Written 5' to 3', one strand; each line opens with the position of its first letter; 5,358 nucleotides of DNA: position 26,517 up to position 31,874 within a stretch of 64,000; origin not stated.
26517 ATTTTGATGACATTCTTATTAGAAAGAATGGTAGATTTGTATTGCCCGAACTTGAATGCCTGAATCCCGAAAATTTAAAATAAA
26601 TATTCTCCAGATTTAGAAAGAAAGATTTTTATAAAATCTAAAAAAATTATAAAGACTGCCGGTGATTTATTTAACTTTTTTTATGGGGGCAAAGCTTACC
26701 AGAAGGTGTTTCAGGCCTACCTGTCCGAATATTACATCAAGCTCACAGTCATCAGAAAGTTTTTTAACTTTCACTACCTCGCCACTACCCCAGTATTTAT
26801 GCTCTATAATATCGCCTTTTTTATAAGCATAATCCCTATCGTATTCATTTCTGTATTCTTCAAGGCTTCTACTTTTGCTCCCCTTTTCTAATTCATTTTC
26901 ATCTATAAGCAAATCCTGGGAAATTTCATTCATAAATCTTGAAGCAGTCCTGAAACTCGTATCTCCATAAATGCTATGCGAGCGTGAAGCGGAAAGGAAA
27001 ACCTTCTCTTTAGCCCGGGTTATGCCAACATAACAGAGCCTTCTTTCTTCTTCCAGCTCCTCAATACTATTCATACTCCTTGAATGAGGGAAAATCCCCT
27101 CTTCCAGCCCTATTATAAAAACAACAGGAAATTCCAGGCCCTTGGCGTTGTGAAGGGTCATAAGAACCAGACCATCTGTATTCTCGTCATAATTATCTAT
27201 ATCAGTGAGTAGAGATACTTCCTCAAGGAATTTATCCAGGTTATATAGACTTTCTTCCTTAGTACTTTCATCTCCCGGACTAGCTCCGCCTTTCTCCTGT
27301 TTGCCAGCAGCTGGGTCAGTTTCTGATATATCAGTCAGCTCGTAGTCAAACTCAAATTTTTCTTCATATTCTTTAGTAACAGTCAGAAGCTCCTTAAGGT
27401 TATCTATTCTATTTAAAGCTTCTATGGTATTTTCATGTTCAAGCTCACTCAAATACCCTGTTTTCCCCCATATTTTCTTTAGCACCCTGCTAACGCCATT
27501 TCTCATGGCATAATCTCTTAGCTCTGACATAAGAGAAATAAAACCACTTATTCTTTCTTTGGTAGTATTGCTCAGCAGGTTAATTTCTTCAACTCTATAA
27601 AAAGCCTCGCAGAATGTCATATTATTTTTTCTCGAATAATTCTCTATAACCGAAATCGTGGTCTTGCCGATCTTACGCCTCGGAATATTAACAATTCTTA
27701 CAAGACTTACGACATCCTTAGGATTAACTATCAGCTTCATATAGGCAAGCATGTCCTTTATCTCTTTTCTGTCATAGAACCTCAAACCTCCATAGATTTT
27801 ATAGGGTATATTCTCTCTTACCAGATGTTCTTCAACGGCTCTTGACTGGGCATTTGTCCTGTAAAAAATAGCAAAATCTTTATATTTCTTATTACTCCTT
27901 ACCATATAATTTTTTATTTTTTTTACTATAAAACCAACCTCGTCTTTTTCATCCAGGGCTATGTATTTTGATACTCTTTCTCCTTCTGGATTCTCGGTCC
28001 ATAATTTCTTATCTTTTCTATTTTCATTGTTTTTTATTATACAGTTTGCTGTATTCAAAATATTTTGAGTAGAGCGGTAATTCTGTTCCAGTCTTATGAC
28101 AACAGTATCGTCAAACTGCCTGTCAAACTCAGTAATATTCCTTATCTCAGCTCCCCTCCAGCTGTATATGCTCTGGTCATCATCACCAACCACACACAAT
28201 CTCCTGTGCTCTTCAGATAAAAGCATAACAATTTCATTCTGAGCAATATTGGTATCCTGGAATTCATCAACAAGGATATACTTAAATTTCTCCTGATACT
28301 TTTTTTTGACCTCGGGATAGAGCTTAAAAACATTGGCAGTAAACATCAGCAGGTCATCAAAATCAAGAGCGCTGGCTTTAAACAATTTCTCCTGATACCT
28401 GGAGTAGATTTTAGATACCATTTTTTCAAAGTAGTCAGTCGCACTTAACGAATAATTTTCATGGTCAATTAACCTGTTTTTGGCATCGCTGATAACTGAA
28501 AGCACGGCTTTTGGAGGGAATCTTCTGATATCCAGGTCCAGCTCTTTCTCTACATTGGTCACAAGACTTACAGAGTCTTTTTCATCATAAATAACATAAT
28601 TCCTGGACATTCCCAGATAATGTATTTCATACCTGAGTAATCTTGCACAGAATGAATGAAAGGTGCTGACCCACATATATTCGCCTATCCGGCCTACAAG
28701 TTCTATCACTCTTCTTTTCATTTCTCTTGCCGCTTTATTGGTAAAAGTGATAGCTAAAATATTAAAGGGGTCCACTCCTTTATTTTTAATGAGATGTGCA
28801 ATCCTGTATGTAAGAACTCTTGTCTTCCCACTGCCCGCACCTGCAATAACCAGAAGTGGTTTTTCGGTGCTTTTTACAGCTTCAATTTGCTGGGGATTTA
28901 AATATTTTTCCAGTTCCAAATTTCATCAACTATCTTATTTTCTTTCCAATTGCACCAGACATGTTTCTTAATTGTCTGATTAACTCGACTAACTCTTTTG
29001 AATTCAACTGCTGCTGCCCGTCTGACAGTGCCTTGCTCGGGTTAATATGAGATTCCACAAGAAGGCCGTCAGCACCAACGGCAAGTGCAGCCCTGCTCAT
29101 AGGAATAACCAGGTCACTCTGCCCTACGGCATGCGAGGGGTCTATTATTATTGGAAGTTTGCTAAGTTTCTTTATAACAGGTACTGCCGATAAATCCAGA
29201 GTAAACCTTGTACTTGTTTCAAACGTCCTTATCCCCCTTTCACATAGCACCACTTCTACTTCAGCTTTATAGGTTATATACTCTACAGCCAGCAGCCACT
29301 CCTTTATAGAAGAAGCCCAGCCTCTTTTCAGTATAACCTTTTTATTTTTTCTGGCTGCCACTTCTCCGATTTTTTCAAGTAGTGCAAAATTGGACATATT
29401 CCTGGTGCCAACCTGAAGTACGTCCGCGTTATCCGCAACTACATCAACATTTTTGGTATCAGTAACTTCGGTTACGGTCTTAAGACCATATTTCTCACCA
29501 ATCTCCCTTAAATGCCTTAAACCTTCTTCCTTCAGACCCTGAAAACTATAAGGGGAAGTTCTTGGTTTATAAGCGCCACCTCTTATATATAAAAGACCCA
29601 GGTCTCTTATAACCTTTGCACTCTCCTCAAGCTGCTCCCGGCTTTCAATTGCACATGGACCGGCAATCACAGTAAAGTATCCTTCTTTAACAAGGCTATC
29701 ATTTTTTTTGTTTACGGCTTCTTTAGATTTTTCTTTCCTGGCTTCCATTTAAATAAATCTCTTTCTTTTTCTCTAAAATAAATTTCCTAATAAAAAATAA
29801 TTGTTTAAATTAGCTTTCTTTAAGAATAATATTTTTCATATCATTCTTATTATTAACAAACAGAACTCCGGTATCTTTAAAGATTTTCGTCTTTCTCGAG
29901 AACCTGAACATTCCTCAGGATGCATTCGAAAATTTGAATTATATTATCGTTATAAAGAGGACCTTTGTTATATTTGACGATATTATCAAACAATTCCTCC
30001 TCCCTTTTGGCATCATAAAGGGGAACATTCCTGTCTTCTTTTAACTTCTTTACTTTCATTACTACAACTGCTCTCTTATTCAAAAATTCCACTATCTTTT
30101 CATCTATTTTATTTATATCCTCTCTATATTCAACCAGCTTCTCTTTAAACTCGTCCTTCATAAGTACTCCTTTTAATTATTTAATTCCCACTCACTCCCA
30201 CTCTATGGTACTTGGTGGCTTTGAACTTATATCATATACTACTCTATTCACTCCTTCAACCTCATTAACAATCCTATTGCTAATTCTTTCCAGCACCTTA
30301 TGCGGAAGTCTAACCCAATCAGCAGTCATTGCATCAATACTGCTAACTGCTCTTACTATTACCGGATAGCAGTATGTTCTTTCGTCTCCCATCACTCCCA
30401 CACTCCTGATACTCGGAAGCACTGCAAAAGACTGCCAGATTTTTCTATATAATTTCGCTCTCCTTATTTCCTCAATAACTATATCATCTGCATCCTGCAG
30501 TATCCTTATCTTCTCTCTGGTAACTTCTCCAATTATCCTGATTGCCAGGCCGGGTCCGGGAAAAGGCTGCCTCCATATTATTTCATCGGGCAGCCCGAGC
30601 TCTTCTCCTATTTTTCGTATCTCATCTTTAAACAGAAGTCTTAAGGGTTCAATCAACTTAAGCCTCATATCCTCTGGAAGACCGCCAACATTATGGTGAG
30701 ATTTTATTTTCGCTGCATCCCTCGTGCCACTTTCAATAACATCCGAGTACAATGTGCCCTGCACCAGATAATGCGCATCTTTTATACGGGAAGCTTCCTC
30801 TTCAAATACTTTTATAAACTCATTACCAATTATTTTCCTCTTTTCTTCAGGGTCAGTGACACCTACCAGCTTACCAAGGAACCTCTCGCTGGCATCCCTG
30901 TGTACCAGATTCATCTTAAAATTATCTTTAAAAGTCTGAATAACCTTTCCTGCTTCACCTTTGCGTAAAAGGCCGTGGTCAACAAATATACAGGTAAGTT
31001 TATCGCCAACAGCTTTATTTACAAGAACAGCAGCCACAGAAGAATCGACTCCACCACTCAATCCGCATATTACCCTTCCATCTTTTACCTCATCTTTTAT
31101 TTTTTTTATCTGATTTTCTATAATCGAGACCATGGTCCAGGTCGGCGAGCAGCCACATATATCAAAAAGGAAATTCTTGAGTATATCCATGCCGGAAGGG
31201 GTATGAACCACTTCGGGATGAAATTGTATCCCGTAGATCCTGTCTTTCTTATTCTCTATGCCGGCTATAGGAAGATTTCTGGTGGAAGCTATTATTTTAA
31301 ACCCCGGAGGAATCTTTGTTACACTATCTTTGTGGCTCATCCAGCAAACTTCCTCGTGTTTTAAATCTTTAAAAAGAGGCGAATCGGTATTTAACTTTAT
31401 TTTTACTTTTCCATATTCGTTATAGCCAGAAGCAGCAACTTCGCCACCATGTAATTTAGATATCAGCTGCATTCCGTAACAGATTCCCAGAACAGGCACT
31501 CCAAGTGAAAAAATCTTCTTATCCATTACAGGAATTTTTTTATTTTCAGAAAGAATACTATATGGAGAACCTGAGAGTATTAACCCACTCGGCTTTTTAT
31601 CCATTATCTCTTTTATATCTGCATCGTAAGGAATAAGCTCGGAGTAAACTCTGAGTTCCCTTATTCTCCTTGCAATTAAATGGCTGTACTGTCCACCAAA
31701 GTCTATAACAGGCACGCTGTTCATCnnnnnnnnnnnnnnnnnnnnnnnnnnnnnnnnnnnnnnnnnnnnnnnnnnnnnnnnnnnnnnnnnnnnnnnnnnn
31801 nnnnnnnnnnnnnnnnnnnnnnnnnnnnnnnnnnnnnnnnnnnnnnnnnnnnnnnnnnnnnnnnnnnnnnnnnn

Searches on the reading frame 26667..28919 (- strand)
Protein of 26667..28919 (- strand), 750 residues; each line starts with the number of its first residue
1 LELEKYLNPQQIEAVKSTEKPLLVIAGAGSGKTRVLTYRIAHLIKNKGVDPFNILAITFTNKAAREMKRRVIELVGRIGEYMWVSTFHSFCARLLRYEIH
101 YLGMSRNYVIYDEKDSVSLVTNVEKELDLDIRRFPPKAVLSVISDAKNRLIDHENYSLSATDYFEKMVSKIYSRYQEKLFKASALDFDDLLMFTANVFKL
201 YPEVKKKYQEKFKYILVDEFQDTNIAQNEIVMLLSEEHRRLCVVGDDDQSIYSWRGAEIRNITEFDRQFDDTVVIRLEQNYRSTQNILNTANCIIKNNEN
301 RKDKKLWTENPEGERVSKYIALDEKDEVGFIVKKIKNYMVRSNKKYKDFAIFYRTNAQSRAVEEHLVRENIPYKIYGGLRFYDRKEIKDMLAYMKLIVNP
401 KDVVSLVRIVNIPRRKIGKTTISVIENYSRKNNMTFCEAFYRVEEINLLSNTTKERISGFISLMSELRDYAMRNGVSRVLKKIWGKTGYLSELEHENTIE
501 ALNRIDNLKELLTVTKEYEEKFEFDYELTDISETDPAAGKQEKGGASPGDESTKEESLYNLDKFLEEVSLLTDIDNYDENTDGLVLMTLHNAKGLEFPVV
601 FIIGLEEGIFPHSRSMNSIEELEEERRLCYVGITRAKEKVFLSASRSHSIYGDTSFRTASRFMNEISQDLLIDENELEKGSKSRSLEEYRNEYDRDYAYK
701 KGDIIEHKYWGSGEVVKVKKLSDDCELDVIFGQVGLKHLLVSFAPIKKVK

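Call 91: search_protein_families(library=pfam, proteins=[window:26667-28919:-], max_evalue=0.00001)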
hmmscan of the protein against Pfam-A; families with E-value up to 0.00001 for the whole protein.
window:26667-28919:- (750 aa): 6 families
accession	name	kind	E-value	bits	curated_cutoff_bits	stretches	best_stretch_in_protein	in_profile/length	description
PF00580.27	UvrD-helicase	-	6.3e-91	305.2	23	1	7-269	1-270/271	UvrD/REP helicase N-terminal domain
PF13361.12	UvrD_C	-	9.5e-77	259.2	25.6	1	275-646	1-349/350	UvrD-like helicase C-terminal domain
PF13245.12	AAA_19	-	1.2e-25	90.7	25.1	1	11-253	1-132/134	AAA domain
PF21196.3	PcrA_UvrD_tudor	-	1.4e-16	60.5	23.9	1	702-748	2-48/48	PcrA/UvrD tudor domain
PF13538.12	UvrD_C_2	-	3e-10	40.3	27.4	1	585-642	3-51/52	UvrD-like helicase C-terminal domain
PF13604.12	AAA_30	-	9.5e-08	32.4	27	0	7-70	2-65/191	AAA domain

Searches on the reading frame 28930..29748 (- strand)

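Call 92: search_protein_families(library=pfam, proteins=[window:28930-29748:-], max_evalue=0.00001)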
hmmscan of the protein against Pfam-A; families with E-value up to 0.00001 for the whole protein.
window:28930-29748:- (272 aa): 2 families
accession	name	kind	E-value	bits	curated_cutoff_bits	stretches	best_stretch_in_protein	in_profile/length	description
PF00793.26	DAHP_synth_1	-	3.5e-70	236.4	25.5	1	25-263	18-264/270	DAHP synthetase I family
PF03102.20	NeuB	-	2.9e-10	40.5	22.1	1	70-271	51-240/241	NeuB family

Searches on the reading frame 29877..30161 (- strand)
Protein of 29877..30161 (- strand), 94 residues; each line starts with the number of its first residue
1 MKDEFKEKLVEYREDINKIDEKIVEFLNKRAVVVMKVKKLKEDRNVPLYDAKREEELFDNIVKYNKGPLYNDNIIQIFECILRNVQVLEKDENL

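Call 92: search_protein_families(library=pfam, proteins=[window:29877-30161:-], max_evalue=0.00001)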
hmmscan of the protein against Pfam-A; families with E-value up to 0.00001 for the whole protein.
window:29877-30161:- (94 aa): 1 family
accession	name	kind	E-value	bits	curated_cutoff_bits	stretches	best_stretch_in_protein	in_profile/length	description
PF01817.26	CM_2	-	1.2e-17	64.3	27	1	12-85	1-75/80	Chorismate mutase type II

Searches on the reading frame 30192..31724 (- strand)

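Call 91: search_protein_families(library=pfam, proteins=[window:30192-31724:-], max_evalue=0.00001)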
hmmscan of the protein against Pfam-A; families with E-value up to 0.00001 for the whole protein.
window:30192-31724:- (510 aa): 4 families
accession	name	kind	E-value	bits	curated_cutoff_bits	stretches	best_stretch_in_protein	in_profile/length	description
PF00117.34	GATase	-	1.1e-45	156.2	22.8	1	6-188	2-189/190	Glutamine amidotransferase class-I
PF00958.27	GMP_synt_C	-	2.2e-45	153.1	27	1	418-509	1-92/92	GMP synthase C terminal domain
PF07722.19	Peptidase_C26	-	4.6e-10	40.1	20.5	1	69-171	99-219/219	Peptidase C26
PF02540.23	NAD_synthase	-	1e-08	35.1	21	1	202-243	5-47/242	NAD synthase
